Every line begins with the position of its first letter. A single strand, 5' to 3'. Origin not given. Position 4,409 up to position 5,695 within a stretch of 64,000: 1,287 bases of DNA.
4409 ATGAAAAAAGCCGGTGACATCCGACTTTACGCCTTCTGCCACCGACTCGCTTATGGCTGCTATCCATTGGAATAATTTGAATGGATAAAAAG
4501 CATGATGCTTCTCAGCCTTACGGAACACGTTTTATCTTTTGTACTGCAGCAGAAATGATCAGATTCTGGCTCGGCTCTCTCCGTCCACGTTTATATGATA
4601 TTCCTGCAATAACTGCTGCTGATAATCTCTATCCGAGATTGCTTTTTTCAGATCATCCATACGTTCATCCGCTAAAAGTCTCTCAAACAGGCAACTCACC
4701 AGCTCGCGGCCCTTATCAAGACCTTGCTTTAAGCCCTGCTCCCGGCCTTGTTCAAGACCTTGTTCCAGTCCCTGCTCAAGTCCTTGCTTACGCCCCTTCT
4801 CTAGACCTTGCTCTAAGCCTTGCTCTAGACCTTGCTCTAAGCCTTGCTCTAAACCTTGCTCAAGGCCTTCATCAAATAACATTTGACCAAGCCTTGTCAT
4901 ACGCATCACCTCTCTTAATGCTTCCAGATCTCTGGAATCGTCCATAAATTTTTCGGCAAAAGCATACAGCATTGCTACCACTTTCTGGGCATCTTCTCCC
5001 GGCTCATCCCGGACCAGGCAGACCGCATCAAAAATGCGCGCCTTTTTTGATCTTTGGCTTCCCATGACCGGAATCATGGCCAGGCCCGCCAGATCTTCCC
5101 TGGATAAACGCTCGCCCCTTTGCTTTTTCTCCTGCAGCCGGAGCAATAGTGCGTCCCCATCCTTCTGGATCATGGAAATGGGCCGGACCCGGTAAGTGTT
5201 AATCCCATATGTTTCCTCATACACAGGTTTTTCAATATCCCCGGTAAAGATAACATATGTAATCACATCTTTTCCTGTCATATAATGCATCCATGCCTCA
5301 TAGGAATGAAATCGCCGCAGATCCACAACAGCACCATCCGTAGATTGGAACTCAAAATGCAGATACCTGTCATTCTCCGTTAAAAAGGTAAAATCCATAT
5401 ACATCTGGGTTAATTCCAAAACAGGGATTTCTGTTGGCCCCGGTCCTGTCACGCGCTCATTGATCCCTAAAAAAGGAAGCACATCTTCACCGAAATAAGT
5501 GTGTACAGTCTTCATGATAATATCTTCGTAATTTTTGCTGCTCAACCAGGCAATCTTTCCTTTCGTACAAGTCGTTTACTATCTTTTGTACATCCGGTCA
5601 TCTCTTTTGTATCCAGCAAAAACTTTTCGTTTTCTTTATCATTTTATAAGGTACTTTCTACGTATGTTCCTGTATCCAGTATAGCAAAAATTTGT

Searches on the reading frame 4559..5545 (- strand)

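Call 7: search_protein_families(library=pfam, proteins=[window:4559-5545:-], max_evalue=0.01)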
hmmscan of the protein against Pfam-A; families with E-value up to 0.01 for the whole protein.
window:4559-5545:- (328 aa): 1 family
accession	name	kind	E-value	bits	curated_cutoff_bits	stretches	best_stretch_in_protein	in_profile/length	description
PF09811.14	Yae1_N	-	8.2e-07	29.1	27.5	2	253-281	3-31/39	Essential protein Yae1, N terminal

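Call 18: search_protein_families(library=ncbifam, proteins=[window:4559-5542:-], max_evalue=10)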
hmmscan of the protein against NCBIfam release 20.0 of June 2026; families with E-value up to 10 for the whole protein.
window:4559-5542:- (327 aa): 6 families
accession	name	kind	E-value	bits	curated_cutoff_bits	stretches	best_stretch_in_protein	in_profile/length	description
NF004267.1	PRK05687.1-3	equivalog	8.2e-11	41.5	293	1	230-285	75-130/266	flagellar assembly protein FliH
NF004270.2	PRK05687.2-1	equivalog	1.2e-10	41.4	180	1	215-273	35-93/223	flagellar assembly protein FliH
NF009925.1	PRK13386.1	equivalog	2.7e-09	36.6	192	1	220-283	32-95/228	flagellar assembly protein FliH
NF004266.1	PRK05687.1-1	equivalog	9.7e-08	31.8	260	2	240-283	55-98/230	flagellar assembly protein FliH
TIGR01784.1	T_den_put_tspse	subfamily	0.0077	16.1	52.1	1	43-252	49-247/273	Rpn family recombination-promoting nuclease/putative transposase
NF005198.1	PRK06669.1-3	equivalog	0.13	11.4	200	1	189-285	69-165/299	flagellar assembly protein FliH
